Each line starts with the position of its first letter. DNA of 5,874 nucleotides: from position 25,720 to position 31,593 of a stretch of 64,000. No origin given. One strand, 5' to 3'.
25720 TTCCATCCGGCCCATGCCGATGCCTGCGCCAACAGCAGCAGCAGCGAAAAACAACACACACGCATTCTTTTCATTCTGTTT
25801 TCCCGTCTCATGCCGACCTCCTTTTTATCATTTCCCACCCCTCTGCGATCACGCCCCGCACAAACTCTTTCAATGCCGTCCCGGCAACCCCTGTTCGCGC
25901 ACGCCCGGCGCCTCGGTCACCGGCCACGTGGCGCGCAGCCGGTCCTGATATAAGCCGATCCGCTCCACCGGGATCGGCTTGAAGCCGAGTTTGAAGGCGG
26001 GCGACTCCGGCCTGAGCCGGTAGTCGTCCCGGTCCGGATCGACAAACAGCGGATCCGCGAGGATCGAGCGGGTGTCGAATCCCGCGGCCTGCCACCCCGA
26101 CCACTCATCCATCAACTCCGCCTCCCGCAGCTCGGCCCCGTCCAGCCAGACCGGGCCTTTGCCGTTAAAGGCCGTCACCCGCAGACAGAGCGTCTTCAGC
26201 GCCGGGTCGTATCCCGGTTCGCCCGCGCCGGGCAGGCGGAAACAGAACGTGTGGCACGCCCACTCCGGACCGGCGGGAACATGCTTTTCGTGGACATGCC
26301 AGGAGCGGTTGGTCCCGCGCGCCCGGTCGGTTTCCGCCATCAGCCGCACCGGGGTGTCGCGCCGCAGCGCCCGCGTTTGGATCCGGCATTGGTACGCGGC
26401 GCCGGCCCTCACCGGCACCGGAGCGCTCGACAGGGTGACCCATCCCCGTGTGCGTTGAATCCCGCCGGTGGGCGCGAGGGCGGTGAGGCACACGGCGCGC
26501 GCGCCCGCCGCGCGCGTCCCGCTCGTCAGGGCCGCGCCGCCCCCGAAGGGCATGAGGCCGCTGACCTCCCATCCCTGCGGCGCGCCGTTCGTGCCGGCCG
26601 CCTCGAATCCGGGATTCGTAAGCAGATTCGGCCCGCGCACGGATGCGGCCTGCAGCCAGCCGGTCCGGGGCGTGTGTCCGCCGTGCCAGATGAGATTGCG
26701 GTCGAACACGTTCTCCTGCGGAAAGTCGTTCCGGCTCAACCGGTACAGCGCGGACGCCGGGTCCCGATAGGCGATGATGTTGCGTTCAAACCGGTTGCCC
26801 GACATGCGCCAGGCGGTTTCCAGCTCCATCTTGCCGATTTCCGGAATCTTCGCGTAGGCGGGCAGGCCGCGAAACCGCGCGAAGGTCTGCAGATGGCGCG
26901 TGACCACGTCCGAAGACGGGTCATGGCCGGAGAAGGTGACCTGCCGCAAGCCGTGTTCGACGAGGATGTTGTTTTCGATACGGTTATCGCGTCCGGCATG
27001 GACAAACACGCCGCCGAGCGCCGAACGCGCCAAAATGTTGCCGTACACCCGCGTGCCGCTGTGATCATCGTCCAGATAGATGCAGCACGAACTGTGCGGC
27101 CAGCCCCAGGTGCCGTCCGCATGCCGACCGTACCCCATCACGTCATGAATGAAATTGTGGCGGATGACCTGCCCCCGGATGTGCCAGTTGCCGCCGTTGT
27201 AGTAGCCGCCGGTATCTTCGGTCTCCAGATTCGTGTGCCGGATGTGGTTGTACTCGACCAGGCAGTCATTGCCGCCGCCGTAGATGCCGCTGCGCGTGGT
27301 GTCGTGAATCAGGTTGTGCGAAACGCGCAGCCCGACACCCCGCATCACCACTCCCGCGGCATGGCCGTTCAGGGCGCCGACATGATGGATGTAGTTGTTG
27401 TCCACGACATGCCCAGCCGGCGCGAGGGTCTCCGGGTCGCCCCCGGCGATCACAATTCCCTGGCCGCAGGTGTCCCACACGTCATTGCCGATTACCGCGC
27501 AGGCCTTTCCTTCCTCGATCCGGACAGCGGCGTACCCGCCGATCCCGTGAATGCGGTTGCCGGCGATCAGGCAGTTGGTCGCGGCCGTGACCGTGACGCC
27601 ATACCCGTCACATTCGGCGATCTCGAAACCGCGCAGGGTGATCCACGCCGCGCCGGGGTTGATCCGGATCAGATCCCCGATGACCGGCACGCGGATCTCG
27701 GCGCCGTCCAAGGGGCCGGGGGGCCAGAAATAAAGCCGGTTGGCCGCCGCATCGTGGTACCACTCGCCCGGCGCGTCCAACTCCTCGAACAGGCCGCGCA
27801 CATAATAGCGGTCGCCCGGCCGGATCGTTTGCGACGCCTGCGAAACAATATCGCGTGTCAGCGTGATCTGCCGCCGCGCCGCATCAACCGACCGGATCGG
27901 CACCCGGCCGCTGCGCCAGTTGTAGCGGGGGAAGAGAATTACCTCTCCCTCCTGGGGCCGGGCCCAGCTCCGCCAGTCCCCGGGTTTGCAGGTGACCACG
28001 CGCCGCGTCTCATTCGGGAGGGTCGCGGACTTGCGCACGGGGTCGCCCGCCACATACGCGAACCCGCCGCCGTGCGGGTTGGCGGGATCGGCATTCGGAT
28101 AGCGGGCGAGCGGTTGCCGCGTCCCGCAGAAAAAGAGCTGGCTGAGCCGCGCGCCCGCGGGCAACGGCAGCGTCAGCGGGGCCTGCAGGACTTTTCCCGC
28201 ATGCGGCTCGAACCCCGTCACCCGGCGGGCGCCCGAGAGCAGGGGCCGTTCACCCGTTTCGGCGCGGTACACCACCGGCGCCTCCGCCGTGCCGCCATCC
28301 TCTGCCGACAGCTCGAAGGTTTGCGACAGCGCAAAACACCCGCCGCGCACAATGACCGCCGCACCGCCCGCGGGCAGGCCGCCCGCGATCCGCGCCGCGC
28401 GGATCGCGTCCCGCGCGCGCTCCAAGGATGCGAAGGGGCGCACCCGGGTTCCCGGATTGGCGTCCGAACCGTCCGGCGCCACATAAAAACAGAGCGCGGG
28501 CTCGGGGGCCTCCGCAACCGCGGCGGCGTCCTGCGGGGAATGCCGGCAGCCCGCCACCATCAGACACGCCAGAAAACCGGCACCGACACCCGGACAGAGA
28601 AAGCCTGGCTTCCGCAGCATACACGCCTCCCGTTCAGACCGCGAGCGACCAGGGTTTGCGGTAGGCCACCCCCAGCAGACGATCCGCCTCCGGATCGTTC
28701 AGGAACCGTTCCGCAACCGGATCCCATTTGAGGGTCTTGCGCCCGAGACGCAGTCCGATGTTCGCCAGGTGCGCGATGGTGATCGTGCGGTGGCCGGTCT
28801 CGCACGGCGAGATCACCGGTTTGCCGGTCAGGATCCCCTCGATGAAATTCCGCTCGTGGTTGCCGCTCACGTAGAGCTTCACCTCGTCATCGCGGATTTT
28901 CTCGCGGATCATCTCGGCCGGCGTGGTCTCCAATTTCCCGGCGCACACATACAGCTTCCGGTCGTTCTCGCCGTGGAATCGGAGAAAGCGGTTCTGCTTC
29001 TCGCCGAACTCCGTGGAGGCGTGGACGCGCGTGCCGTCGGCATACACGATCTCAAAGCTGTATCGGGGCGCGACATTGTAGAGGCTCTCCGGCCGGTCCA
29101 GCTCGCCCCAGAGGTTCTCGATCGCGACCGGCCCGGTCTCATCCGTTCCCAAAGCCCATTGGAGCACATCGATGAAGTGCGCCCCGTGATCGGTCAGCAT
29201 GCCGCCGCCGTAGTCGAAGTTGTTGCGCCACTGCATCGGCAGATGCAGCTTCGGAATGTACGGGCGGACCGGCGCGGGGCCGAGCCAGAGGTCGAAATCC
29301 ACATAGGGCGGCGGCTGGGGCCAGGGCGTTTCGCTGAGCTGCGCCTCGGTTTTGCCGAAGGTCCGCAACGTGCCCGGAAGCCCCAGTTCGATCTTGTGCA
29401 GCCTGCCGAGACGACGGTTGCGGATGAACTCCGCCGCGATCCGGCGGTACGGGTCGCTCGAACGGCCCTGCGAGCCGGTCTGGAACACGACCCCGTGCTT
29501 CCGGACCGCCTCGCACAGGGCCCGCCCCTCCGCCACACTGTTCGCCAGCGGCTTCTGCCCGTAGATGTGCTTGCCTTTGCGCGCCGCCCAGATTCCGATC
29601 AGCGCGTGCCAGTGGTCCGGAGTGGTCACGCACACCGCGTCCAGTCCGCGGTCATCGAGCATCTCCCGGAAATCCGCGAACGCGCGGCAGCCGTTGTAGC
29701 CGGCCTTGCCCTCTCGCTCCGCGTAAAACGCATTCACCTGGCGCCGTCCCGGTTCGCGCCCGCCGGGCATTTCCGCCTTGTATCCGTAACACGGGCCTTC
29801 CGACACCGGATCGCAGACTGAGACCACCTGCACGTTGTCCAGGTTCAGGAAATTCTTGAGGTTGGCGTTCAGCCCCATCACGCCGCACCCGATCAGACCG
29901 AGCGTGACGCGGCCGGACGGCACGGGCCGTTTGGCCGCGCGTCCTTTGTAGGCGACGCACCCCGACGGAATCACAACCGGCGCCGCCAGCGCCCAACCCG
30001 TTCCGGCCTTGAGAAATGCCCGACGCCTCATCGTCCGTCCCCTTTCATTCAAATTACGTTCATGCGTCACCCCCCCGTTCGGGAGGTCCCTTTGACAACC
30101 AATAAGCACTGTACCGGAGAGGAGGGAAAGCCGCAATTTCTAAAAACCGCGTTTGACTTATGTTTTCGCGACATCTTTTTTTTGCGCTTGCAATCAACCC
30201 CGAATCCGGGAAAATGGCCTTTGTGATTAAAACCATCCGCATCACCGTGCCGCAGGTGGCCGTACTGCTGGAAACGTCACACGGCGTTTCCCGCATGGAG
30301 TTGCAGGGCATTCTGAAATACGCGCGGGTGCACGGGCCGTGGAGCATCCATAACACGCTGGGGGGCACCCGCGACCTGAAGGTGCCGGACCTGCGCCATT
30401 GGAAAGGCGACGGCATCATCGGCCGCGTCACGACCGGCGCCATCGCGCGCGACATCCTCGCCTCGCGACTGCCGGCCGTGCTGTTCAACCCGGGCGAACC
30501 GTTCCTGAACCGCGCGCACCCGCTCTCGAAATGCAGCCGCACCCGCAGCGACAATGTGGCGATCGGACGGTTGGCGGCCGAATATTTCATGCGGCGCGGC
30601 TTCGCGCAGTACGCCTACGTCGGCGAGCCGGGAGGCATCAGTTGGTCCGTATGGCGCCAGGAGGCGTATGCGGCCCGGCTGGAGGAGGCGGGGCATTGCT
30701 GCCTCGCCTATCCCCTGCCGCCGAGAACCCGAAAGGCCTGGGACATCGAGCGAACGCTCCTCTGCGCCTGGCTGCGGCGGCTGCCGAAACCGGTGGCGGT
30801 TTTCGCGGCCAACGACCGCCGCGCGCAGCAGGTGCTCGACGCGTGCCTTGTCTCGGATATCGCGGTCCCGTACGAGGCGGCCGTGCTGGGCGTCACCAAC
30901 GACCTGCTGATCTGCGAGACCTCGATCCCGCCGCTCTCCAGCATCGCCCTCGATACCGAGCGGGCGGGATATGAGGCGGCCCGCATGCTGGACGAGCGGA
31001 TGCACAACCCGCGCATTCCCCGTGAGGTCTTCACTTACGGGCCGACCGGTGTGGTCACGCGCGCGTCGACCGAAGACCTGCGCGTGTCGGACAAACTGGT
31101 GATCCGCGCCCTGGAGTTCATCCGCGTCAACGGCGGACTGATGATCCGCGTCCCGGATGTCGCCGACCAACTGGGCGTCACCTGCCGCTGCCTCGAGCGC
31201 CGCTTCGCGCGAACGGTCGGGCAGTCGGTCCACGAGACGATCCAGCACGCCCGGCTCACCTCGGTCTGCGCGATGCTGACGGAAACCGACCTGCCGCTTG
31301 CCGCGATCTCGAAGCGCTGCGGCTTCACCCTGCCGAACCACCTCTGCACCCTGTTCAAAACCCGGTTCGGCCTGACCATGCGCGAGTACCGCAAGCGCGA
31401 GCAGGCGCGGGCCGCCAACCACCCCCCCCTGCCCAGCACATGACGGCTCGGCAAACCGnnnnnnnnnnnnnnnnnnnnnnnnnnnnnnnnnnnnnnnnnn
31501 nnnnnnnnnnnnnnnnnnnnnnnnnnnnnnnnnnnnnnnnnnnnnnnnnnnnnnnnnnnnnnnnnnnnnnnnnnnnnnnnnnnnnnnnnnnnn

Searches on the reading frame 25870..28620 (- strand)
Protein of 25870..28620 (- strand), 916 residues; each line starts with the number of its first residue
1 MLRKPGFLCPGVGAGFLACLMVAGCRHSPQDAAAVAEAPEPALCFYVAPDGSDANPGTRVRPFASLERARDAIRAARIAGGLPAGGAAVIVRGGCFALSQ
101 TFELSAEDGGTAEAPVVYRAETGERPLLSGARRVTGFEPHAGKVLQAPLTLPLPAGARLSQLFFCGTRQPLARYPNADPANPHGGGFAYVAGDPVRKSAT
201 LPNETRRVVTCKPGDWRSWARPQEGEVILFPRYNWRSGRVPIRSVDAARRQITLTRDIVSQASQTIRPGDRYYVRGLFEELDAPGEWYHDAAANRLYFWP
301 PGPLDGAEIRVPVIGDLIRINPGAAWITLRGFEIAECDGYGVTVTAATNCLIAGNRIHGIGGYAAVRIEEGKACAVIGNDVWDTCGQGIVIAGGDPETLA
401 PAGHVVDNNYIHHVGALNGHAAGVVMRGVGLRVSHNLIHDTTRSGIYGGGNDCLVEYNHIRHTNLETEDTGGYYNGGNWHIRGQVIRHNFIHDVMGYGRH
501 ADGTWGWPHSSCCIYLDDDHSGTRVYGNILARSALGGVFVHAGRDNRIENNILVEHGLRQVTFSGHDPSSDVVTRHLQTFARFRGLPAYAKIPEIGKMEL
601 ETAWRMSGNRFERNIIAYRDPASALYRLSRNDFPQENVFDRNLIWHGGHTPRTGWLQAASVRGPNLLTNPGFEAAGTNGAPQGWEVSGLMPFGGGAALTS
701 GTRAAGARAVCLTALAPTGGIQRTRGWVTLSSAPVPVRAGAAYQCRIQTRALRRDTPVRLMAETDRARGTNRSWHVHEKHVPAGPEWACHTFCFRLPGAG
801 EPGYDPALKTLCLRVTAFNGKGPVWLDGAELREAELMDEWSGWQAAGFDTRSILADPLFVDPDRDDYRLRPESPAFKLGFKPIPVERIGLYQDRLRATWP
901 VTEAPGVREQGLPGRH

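Call 65: search_protein_families(library=pfam, proteins=[window:25870-28620:-], max_evalue=0.00001)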
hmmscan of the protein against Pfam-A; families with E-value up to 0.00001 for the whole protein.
window:25870-28620:- (916 aa): 2 families
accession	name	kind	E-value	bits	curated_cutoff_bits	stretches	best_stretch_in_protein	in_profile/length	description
PF13229.12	Beta_helix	-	2.4e-13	50.5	25.9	2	340-502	1-145/158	Right handed beta helix region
PF05048.19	NosD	-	6.7e-07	29.4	23.6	0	339-474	60-201/212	Periplasmic copper-binding protein (NosD)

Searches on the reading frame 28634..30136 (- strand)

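Call 65: search_protein_families(library=pfam, proteins=[window:28634-30136:-], max_evalue=0.00001)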
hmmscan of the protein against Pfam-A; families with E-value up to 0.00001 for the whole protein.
window:28634-30136:- (500 aa): 4 families
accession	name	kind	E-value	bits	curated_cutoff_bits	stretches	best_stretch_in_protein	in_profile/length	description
PF19051.5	GFO_IDH_MocA_C2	-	1.6e-26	93.8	23.3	1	275-497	48-253/254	Oxidoreductase family, C-terminal alpha/beta domain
PF01408.29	GFO_IDH_MocA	-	8.1e-15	56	24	1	145-221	43-119/120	Oxidoreductase family, NAD-binding Rossmann fold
PF02894.22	GFO_IDH_MocA_C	-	2.4e-06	27.9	22.9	0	302-455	31-203/218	Oxidoreductase family, C-terminal alpha/beta domain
PF22725.1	GFO_IDH_MocA_C3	-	6.1e-06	26.7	27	0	300-389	32-118/124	GFO/IDH/MocA C-terminal domain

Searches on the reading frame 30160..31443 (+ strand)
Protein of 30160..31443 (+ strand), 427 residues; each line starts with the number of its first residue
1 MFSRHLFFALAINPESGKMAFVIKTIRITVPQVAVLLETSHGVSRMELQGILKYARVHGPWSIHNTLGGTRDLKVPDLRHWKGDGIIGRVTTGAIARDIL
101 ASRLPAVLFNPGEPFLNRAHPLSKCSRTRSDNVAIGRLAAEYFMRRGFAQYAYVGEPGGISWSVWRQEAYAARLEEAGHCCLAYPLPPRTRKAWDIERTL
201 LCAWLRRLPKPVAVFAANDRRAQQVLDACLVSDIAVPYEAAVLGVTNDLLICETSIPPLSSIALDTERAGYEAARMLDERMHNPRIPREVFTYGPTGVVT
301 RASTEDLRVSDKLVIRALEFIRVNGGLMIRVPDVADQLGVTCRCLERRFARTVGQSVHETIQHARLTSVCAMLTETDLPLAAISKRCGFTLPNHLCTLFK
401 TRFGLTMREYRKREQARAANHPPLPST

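Call 65: search_protein_families(library=pfam, proteins=[window:30160-31443:+], max_evalue=0.00001)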
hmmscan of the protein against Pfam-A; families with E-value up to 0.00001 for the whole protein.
window:30160-31443:+ (427 aa): 3 families
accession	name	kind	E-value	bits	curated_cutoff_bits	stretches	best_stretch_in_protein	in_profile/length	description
PF13377.12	Peripla_BP_3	-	1e-31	110.7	26.5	1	140-304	1-167/167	Periplasmic binding protein-like domain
PF12833.13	HTH_18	-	5.6e-17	62.2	33.6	1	335-413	2-80/80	Helix-turn-helix domain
PF00165.29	HTH_AraC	-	8.4e-08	32.6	26.6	0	376-412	7-42/42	Bacterial regulatory helix-turn-helix proteins, AraC family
